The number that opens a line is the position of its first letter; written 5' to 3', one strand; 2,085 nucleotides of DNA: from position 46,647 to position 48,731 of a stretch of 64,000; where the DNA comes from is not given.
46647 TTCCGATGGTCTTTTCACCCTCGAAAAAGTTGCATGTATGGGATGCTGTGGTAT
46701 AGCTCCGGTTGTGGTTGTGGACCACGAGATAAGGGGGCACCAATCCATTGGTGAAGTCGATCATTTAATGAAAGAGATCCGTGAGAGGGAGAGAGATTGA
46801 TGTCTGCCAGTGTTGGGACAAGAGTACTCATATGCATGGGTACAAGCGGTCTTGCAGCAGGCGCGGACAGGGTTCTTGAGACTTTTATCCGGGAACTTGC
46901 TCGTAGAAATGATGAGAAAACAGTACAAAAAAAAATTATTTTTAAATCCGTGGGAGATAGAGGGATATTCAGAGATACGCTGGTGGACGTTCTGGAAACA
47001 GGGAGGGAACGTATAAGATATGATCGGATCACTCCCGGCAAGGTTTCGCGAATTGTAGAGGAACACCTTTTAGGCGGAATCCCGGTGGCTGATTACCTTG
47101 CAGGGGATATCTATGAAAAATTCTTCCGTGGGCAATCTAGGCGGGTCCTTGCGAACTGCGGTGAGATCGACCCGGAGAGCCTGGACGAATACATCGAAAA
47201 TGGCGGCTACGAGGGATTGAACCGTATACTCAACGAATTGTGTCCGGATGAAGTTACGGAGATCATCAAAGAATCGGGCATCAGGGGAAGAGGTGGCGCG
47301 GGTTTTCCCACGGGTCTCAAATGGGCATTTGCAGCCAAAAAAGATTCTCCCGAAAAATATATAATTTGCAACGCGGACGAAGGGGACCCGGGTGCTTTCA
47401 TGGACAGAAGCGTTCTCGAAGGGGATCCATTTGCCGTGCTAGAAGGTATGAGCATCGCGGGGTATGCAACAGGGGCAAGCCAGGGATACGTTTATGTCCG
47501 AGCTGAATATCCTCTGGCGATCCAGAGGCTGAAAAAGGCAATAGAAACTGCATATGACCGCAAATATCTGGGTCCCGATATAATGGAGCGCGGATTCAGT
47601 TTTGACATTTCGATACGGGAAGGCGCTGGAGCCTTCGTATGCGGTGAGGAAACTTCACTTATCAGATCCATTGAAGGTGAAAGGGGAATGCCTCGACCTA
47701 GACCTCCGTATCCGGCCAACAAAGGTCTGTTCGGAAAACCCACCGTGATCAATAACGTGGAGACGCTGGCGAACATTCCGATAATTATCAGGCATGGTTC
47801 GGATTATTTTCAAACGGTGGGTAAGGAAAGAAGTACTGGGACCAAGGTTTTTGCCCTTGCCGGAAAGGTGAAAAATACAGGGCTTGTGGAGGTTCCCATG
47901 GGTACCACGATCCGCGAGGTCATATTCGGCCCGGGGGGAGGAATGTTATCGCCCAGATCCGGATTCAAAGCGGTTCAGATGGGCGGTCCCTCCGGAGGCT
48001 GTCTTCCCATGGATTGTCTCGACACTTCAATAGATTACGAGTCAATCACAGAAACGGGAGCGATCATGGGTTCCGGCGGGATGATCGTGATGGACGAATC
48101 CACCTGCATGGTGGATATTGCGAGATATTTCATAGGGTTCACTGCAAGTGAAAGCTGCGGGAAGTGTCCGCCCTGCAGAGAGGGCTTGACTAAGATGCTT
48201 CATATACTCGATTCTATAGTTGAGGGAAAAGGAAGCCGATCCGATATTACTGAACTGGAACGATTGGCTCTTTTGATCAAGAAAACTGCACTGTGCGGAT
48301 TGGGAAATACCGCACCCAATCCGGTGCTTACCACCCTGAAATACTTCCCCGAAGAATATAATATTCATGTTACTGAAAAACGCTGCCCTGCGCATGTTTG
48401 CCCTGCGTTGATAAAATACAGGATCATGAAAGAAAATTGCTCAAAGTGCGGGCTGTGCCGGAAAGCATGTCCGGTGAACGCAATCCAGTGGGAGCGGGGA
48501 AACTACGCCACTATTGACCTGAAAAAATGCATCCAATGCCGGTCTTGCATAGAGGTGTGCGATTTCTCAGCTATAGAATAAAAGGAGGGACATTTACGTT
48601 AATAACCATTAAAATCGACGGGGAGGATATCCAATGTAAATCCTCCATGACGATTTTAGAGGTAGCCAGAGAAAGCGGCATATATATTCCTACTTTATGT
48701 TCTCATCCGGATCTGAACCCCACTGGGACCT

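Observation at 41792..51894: Class-I benzoyl-CoA-reductase-like ATP-dependent module operonically joined to a NuoE/NuoF/NuoG-GltD flavin-FeS module in an archaeon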

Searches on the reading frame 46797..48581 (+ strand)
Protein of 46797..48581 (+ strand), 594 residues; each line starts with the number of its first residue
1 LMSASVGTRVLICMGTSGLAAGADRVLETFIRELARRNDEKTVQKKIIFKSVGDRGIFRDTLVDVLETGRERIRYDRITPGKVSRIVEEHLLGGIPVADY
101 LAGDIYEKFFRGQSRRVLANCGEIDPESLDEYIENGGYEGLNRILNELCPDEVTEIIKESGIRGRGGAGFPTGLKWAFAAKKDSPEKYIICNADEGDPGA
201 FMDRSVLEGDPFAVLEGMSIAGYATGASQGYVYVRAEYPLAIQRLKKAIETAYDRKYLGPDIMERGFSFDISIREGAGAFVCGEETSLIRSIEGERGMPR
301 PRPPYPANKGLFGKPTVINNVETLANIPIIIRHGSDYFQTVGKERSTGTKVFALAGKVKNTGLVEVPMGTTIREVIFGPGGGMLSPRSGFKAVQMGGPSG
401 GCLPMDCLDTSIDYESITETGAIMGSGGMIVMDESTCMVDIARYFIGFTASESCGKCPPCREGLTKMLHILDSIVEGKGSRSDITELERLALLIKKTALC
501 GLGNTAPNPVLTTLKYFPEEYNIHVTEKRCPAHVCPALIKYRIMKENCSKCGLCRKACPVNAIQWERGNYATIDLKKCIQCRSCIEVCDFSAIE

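Call 4: search_protein_families(library=pfam, proteins=[window:46797-48581:+], max_evalue=0.01)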
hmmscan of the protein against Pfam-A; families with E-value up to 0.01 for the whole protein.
window:46797-48581:+ (594 aa): 11 families
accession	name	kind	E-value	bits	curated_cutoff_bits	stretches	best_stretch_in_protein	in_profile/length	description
PF01512.22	Complex1_51K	-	4.7e-50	169.8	31.2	1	157-328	1-149/150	Nuo51 FMN-binding domain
PF10589.14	NADH_4Fe-4S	-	2e-31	108.1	23.5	1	440-524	1-85/85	NADH-ubiquinone oxidoreductase-F iron-sulfur binding region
PF00037.32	Fer4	-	2.2e-10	40.4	21.1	2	542-564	2-24/24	4Fe-4S binding domain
PF12838.12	Fer4_7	-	3.1e-07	31.2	27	1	547-591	1-51/52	4Fe-4S dicluster domain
PF13237.11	Fer4_10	-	1.4e-06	28.5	25.5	1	541-588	2-52/53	4Fe-4S dicluster domain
PF10531.15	SLBB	-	1.4e-06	28.4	27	1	352-400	2-52/55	SLBB domain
PF13187.11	Fer4_9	-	2.4e-06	27.9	27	1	547-591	1-50/52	4Fe-4S dicluster domain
PF14697.11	Fer4_21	-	4.5e-06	27.1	35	1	542-590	2-53/59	4Fe-4S dicluster domain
PF12837.12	Fer4_6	-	0.00065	20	25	1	571-593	2-24/24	4Fe-4S binding domain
PF12797.12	Fer4_2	-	0.0027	18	24.5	1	543-560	5-22/22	4Fe-4S binding domain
PF13484.11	Fer4_16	-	0.0054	17.9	30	1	547-566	1-20/66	4Fe-4S double cluster binding domain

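Call 5: search_protein_families(library=ncbifam, proteins=[window:46797-48581:+], max_evalue=0.001)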
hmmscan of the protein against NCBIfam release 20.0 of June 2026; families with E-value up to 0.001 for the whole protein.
window:46797-48581:+ (594 aa): 39 families (the best 25 are shown)
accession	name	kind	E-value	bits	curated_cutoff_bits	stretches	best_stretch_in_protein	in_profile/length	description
TIGR01959.1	nuoF_fam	equivalog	3.6e-146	486.8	558.65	1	124-525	9-410/410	NADH-quinone oxidoreductase subunit NuoF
NF010120.0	PRK13596.1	equivalog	3.1e-115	385.2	389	1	115-529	6-421/433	NADH-quinone oxidoreductase subunit NuoF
NF008436.0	PRK11278.1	equivalog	4.2e-112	375.3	749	1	125-534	23-435/448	NADH-quinone oxidoreductase subunit NuoF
TIGR04481.1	PR_assoc_PrdC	equivalog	1e-16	60.8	490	1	151-401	74-286/425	proline reductase-associated electron transfer protein PrdC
NF003454.1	PRK05035.1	equivalog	5.9e-13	48.2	345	1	120-401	97-335/556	electron transport complex subunit RsxC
TIGR01945.1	rnfC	subfamily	1.2e-12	47.2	245.95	1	123-252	98-221/435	RnfABCDGE type electron transport complex subunit C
NF058577.1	FdxA_fam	equivalog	1.7e-10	41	65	1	544-592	5-52/52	4Fe-4S ferredoxin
TIGR02700.1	flavo_MJ0208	hypoth_equivalog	3.2e-08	33.1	251.35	1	539-593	141-194/234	dihydromethanopterin reductase (acceptor)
NF041836.1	rnfB_Methano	equivalog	9.3e-08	31.8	445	1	500-594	176-263/265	Rnf electron transport complex subunit RnfB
NF005505.0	PRK07118.1-4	equivalog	1.5e-07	31.2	378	1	500-594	176-263/265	Fe-S cluster domain-containing protein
NF005504.0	PRK07118.1-3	equivalog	1.8e-07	30.8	437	1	542-593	215-265/293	Fe-S cluster domain-containing protein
NF038196.1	ferrodoxin_EFR1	subfamily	4.5e-07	30.2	75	1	544-594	182-230/242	EFR1 family ferrodoxin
NF043069.1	T4HPD_activ_SAM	equivalog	1.4e-06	27.9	425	1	543-592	48-96/299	trans-4-hydroxy-L-proline dehydratase activase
TIGR02179.1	PorD_KorD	subfamily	1.6e-06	28.1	60.05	1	543-594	22-73/78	2-oxoacid:acceptor oxidoreductase, delta subunit, pyruvate/2-ketoisovalerate family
TIGR04105.1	FeFe_hydrog_B1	subfamily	2e-06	26.8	450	1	554-593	166-205/462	monomeric [FeFe] hydrogenase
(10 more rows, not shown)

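Call 63: search_solved_structures(query=window:46797-48581:+, max_evalue=1e-30)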
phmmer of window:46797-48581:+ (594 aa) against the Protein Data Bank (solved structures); distinct sequences matched with E-value up to 1e-30: 63 (the best 60 are shown).
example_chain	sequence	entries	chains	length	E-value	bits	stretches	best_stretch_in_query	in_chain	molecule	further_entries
9bov_B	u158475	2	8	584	1.2e-217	727.4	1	10-593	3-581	NADH dehydrogenase (Quinone)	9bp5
7t2r_B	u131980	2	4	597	2.4e-214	716.5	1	8-593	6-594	NiFe hydrogenase subunit B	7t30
9n5u_B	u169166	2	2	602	9.7e-210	701.3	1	10-594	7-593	NfnB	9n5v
7q4v_B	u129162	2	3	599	3.7e-205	686.1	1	8-593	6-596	Iron hydrogenase HydB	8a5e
8oh5_B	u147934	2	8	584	4e-204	682.7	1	9-593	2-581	NAD-reducing hydrogenase subunit HoxF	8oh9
7q4w_B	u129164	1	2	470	1.1e-193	648.3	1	129-593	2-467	Iron hydrogenase HydB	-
7p5h_B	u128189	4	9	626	1.4e-180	604.9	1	7-594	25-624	Fe-hydrogenase, subunit beta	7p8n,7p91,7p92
8a6t_B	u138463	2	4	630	1.6e-180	604.7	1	107-593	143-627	Electron bifurcating hydrogenase subunit HydB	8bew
9mqx_B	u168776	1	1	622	2e-172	578.1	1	10-593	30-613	NADH:ubiquinone oxidoreductase, NADH-binding (51 kD) subunit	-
6vw7_B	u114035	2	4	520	2.5e-128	432.4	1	9-523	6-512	NAD-dependent formate dehydrogenase beta subunit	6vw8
2fug_1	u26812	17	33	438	2.8e-121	409.2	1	115-529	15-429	NADH-quinone oxidoreductase chain 1 | NADH-QUINONE OXIDOREDUCTASE SUBUNIT 1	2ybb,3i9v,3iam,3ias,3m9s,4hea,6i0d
9wxb_C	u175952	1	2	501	4.6e-113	382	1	17-522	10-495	Formate dehydrogenase beta subunit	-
6tg9_B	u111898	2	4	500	3.1e-112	379.3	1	20-521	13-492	Formate dehydrogenase subunit beta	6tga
7q5y_C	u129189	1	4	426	9.1e-108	364.5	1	127-523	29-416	NADH-quinone oxidoreductase subunit F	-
6hl2_B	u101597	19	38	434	9.2e-108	364.5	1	127-523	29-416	NADH-quinone oxidoreductase subunit F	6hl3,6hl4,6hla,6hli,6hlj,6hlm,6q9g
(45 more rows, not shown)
